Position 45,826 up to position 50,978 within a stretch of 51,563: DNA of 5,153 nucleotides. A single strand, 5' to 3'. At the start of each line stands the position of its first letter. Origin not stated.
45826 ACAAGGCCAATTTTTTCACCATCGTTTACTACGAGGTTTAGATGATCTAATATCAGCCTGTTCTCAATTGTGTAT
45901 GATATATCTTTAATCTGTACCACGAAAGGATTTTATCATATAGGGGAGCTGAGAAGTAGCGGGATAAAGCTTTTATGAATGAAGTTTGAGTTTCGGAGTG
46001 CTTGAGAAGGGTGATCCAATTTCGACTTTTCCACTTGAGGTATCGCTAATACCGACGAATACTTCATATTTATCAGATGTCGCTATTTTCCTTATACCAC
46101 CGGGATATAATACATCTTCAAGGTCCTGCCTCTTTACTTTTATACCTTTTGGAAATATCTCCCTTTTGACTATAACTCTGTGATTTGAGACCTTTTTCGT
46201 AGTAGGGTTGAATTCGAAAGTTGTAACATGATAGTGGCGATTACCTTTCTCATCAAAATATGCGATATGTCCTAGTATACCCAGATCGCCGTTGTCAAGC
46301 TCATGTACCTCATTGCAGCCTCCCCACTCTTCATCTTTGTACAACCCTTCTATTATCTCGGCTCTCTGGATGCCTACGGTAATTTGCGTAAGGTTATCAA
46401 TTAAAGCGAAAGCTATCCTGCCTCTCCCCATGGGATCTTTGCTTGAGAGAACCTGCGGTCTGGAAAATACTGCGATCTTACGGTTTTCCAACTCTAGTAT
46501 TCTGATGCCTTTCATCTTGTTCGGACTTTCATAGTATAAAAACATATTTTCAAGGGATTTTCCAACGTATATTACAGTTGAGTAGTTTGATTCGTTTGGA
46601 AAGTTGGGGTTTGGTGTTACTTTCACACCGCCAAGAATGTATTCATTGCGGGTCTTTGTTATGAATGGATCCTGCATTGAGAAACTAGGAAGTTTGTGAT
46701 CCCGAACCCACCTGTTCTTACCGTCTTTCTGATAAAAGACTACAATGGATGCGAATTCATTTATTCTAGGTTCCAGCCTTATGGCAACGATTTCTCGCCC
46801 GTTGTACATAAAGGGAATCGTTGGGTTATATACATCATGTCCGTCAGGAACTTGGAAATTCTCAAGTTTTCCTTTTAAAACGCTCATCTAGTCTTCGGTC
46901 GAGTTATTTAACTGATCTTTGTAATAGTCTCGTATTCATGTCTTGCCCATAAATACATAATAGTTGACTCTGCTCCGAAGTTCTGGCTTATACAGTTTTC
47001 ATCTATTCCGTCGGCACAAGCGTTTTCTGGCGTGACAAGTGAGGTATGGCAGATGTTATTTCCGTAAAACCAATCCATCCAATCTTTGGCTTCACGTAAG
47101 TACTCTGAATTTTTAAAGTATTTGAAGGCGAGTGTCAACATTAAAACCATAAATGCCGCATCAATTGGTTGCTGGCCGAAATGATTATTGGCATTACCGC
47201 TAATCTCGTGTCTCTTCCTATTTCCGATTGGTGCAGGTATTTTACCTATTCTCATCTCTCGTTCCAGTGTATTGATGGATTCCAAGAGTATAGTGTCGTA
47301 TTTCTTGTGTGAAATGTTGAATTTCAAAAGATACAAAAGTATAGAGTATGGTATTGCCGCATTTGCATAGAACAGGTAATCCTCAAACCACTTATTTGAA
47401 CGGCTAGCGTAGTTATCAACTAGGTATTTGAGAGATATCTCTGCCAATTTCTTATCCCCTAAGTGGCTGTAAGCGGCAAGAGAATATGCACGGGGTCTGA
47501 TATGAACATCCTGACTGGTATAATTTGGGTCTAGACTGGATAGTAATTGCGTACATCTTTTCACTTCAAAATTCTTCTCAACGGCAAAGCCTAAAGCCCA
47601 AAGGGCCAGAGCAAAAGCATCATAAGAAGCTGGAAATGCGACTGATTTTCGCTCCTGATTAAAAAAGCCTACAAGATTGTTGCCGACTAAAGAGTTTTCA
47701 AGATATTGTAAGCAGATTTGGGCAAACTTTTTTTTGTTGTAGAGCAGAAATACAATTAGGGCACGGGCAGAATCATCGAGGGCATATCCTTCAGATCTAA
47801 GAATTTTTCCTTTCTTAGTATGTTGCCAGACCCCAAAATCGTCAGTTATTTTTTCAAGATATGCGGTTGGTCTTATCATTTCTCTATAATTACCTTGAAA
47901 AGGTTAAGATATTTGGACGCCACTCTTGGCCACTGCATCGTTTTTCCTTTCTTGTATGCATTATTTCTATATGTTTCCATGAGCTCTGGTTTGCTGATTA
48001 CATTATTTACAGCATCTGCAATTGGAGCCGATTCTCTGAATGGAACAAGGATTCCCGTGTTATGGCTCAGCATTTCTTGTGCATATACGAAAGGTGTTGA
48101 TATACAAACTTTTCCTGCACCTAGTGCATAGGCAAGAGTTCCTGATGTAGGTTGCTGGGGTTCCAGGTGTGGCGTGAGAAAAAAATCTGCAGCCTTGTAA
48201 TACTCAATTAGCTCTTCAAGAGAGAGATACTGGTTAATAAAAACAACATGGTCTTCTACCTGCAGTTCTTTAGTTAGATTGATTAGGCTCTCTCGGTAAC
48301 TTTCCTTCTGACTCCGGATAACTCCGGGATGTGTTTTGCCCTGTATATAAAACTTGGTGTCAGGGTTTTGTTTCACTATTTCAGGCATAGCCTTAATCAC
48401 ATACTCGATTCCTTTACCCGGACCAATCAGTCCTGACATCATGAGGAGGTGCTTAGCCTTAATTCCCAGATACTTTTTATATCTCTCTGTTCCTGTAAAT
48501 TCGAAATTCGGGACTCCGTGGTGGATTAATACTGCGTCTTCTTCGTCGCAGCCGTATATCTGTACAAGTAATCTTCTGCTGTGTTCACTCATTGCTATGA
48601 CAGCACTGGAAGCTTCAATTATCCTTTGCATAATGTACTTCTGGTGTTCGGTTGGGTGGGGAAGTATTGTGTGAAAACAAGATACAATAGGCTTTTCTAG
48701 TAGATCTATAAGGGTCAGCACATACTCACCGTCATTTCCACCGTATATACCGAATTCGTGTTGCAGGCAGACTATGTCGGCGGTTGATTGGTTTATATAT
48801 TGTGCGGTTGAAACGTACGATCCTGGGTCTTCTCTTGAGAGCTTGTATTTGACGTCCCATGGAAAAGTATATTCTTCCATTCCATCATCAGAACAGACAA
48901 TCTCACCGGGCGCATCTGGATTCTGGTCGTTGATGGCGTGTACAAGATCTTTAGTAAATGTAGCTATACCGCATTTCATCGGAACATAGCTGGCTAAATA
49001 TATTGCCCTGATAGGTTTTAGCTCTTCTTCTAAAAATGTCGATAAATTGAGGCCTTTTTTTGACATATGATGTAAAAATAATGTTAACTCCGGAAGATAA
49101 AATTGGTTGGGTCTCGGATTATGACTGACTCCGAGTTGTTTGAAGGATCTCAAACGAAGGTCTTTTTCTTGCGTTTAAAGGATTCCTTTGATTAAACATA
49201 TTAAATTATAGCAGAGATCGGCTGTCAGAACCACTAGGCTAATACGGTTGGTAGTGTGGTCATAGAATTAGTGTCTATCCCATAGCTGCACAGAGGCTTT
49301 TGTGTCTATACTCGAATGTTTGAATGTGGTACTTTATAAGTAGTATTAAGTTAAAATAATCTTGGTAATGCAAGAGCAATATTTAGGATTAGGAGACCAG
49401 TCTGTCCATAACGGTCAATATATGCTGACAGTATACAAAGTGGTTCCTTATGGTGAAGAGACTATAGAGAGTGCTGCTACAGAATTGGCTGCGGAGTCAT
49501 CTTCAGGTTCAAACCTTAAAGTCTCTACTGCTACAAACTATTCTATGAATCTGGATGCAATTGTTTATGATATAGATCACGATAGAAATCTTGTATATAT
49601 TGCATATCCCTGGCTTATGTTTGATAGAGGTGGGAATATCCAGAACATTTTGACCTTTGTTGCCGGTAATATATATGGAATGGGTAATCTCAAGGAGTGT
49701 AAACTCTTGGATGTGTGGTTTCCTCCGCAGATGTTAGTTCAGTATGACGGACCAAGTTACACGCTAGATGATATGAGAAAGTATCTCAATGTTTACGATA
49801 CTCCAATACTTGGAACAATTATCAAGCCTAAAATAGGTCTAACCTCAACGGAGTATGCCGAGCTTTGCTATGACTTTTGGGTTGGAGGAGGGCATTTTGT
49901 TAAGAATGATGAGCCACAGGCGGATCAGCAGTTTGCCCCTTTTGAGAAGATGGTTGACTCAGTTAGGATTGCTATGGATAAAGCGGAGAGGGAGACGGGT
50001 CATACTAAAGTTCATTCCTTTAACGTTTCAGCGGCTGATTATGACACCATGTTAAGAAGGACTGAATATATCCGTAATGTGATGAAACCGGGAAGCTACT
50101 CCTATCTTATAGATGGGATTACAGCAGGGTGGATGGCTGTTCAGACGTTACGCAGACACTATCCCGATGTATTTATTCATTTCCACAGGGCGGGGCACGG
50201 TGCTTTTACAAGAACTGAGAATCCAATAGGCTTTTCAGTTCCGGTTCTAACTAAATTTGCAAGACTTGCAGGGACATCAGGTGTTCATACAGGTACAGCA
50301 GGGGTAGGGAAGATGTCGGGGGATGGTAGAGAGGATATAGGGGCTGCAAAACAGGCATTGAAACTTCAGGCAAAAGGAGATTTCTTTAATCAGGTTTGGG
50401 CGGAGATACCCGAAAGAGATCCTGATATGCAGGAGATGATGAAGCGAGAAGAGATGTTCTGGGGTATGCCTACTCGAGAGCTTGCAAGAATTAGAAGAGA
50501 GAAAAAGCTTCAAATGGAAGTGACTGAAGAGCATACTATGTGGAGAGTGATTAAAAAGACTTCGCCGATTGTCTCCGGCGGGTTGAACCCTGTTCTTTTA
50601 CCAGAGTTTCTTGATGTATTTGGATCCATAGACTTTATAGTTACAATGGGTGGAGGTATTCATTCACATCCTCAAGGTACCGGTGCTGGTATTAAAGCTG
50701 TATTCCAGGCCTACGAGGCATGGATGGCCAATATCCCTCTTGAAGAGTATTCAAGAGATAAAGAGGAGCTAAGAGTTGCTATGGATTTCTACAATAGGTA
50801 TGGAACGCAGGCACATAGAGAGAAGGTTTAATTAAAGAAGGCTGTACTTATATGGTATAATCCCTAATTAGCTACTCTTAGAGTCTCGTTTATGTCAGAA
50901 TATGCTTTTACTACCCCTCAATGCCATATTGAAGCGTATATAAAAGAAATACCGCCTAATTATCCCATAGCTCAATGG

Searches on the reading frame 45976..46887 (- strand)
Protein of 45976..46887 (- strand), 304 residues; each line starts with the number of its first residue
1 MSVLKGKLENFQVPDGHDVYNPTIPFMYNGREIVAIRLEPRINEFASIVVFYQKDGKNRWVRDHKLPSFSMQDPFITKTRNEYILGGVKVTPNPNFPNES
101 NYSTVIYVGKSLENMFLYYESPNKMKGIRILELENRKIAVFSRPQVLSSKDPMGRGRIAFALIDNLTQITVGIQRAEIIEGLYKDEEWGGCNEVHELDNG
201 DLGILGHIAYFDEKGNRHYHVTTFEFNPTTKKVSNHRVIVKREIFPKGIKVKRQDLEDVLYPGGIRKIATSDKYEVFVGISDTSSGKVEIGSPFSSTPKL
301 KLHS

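Call 72: search_protein_families(library=pfam, proteins=[window:45976-46887:-], max_evalue=0.0001)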
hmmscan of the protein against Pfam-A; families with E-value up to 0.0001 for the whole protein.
window:45976-46887:- (304 aa): 1 family
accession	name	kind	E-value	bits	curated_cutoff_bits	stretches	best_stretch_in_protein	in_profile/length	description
PF08950.16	DUF1861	-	9.9e-82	274.8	28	1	8-295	14-295/296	Protein of unknown function (DUF1861)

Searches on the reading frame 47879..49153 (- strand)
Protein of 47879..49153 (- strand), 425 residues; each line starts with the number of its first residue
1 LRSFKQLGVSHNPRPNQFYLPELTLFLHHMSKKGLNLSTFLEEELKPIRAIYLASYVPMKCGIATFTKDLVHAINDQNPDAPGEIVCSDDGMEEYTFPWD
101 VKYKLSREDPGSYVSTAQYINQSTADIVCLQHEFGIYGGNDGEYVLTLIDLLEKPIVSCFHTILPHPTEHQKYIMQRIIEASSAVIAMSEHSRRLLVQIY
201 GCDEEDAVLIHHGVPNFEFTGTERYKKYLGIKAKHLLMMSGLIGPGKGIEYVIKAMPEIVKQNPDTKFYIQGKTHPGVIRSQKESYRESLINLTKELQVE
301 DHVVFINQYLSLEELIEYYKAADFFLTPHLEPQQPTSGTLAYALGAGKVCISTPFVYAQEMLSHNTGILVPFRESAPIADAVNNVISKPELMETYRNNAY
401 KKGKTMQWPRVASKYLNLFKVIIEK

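Call 72: search_protein_families(library=pfam, proteins=[window:47879-49153:-], max_evalue=0.0001)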
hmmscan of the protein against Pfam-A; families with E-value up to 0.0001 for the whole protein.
window:47879-49153:- (425 aa): 3 families
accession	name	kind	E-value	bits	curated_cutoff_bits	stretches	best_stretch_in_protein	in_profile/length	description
PF00534.26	Glycos_transf_1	-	2.5e-20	73.1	26.4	1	229-401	9-171/172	Glycosyl transferases group 1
PF13692.12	Glyco_trans_1_4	-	2.2e-17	64.1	27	1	234-387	2-141/142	Glycosyl transferases group 1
PF13439.12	Glyco_transf_4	-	5.8e-08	33.4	28.5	1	97-214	45-166/170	Glycosyltransferase Family 4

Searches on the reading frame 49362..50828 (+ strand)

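Call 72: search_protein_families(library=pfam, proteins=[window:49362-50828:+], max_evalue=0.0001)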
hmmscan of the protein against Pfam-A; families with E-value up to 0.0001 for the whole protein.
window:49362-50828:+ (489 aa): 2 families
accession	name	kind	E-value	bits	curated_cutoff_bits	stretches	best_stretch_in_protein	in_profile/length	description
PF00016.26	RuBisCO_large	-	1e-85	288.1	30.1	2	136-351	3-221/299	Ribulose bisphosphate carboxylase large chain, catalytic domain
PF02788.21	RuBisCO_large_N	-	3.4e-24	85.8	20.7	1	18-124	11-120/120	Ribulose bisphosphate carboxylase large chain, N-terminal domain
